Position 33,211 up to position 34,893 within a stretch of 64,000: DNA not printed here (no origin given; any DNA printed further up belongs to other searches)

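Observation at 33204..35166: Zinc-finger-less TnpB/Cas12-like RuvC nuclease with a tightly coupled 125-aa partner in a phage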

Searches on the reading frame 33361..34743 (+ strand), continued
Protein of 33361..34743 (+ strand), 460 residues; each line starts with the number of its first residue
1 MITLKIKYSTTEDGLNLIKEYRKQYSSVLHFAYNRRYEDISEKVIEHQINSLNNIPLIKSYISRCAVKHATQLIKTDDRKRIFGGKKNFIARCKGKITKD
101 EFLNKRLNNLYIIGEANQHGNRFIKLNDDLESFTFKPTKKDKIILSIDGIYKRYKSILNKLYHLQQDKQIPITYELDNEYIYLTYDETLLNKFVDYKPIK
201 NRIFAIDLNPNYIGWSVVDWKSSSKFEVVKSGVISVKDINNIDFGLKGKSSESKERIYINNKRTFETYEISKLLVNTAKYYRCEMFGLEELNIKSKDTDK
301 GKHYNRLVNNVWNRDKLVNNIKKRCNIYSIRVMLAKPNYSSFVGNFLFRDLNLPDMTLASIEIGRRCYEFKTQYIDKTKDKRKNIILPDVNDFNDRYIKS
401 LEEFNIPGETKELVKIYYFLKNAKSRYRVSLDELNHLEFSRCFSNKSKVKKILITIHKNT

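Call 47: predict_structure(alignment_id=A1)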
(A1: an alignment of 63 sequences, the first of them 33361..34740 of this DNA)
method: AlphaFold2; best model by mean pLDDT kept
length: 460 residues; sequences in the alignment: 63
mean_pLDDT: 93.2   pTM: 0.88
mean pLDDT of the five models: 93.2, 93.2, 92.5, 91.5, 91.4
residues with pLDDT >= 90: 382; 70-90: 70; 50-70: 7; < 50: 1
segments of 3 or more residues with pLDDT < 50: none
pLDDT, mean of each block of 10 residues (from residue 1): 96 97 98 97 97 95 98 92 95 97 96 90 96 96 95 92 94 97 94 82 96 97 97 95 92 94 95 97 97 88 85 92 94 95 96 96 98 96 89 93 86 92 92 82 89 70
secondary structure, 60 per line:
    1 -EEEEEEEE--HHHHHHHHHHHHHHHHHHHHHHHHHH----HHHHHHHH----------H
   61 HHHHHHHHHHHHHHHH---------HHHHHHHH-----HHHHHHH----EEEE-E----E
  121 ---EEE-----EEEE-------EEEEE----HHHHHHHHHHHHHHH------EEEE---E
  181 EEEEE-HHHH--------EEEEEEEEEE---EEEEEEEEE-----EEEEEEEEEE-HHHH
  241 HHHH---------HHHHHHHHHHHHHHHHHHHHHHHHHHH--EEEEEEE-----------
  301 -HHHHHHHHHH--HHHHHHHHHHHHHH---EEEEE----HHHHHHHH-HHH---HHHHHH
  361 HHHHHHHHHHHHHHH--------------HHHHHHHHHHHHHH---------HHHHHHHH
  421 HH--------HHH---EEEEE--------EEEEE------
elements in order: E2-9 H12-37 H42-49 H60-76 H86-93 H99-105 E110-113 E124-126 E132-135 E143-147 H152-166 E173-176 E180-185 H187-190 E199-208 E212-220 E226-235 H237-244 H254-280 E283-289 H302-311 H314-327 E331-335 H340-347 H355-375 H390-403 H413-422 E437-441 E450-454

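Call 52: fold_search(model_id=the predicted structure, library=pdb)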
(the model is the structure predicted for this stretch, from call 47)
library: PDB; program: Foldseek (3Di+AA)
matches with E <= 10: 450; with E <= 0.001: 37
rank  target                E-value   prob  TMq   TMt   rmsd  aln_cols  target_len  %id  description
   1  9i8y_B                1.6e-08  1.00  0.30  0.35  14.2       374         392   12  SpCas12Cas12f1 in complex with sgRNA and cognate DNA (released 2025-07-23)
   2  8j12_B                2.9e-08  1.00  0.24  0.28  16.2       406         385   16  Cryo-EM structure of the AsCas12f-sgRNA-target DNA ternary complex (released 2023-09-27)
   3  8j1j_A                3.1e-08  1.00  0.40  0.43  10.1       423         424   14  Cryo-EM structure of the AsCas12f-YHAM-sgRNAS3-5v7-target DNA (released 2023-09-27)
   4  8j1j_B                3.1e-08  1.00  0.27  0.32  15.3       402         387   15  Cryo-EM structure of the AsCas12f-YHAM-sgRNAS3-5v7-target DNA (released 2023-09-27)
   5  8hr5_A                3.7e-08  1.00  0.36  0.35  17.6       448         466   11  Cryo-EM structure of the CnCas12f1-sgRNA-DNA complex (released 2023-09-06)
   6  9i8y_A                5.0e-08  1.00  0.41  0.45  10.0       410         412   11  SpCas12Cas12f1 in complex with sgRNA and cognate DNA (released 2025-07-23)
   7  8j3r_A                5.0e-08  1.00  0.41  0.44   9.9       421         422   14  Cryo-EM structure of the AsCas12f-HKRA-sgRNAS3-5v7-target DNA (released 2023-09-27)
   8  7wju_A                6.5e-08  1.00  0.40  0.44   9.4       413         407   14  Cryo-EM structure of the AsCas12f1-sgRNAv1-dsDNA ternary complex (released 2023-01-18)
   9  9nzq_A                9.2e-08  1.00  0.42  0.45  10.2       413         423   10  Cryo-EM structure of OsCas12f-gRNA-DNA ternary complex. State II (released 2026-04-08)
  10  8j3r_B                9.7e-08  1.00  0.29  0.34  14.8       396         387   14  Cryo-EM structure of the AsCas12f-HKRA-sgRNAS3-5v7-target DNA (released 2023-09-27)
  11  8j12_A                1.9e-07  1.00  0.38  0.41  10.8       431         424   13  Cryo-EM structure of the AsCas12f-sgRNA-target DNA ternary complex (released 2023-09-27)
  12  9nzs_A                1.9e-07  1.00  0.38  0.42  10.8       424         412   10  Cryo-EM structure of OsCas12f-gRNA-DNA ternary complex. State III (released 2026-04-08)
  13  9n9m_A                2.3e-07  1.00  0.38  0.46  10.5       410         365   10  Cryo-EM structure of the dCas12f-gRNA-DNA complex (partial R-Loop) (released 2025-12-24)
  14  9n9c_A                2.8e-07  1.00  0.39  0.50  10.3       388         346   10  Cryo-EM structure of the dCas12f-gRNA complex (released 2025-12-24)
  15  8dzj_A                3.2e-07  1.00  0.43  0.47   9.5       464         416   14  Cryo-EM structure of Acidibacillus sulfuroxidans Cas12f in complex with sgRNA and target DNA (released 2023-07-12)
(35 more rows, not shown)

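Call 92: list_cluster_members(proteins=[P0020, P0079, window:33361-34740:+])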
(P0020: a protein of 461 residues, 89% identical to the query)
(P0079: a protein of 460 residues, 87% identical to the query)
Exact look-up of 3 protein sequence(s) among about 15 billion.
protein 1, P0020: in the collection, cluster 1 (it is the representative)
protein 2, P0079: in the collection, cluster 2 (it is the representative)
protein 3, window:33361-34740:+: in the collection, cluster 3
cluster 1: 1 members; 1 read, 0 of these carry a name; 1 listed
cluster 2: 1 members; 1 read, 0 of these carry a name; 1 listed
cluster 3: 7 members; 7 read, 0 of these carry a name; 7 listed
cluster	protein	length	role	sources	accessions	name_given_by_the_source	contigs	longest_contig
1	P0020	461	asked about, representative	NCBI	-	-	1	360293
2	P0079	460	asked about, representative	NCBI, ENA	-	-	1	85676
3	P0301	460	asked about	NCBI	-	-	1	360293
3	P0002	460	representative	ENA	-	-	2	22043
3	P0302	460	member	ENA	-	-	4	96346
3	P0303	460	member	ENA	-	-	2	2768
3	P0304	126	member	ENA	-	-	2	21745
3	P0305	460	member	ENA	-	-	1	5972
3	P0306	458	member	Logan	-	-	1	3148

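Call 96: search_protein_families(library=padloc, proteins=[window:33361-34743:+], max_evalue=0.01)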
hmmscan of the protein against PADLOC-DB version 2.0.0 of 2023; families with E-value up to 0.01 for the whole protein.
window:33361-34743:+ (460 aa): 0 families

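Call 97: find_homologous_proteins(query=L085:4385-4876:+, max_evalue=1e-10)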
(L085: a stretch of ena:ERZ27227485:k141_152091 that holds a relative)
Query L085:4385-4876:+ (164 aa): 116 proteins with E <= 1e-10 among 131 candidates.
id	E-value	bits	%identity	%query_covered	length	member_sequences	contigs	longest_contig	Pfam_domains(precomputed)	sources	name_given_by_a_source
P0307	6.4e-99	346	96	99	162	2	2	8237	-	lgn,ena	-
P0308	4.5e-98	344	95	99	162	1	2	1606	-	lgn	-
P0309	3.1e-97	341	95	99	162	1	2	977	-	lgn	-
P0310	1.2e-93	329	93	99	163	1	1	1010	-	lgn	-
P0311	5.4e-93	327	91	99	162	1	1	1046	-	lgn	-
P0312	2.9e-92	325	91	99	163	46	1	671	-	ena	-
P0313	6.2e-91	320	90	99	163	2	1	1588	-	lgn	-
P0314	1.5e-89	316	88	99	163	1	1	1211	-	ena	-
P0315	3.5e-89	315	88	99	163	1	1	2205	-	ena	-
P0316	3.7e-89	315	88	98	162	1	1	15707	-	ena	-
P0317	1.6e-88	313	88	98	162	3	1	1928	-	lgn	-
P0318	2.9e-88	312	91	95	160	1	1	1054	-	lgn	-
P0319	3.9e-88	311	88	98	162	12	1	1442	-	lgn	-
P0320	1.1e-87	310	87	98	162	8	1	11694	-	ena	-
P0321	2.0e-87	309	88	98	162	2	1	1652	-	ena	-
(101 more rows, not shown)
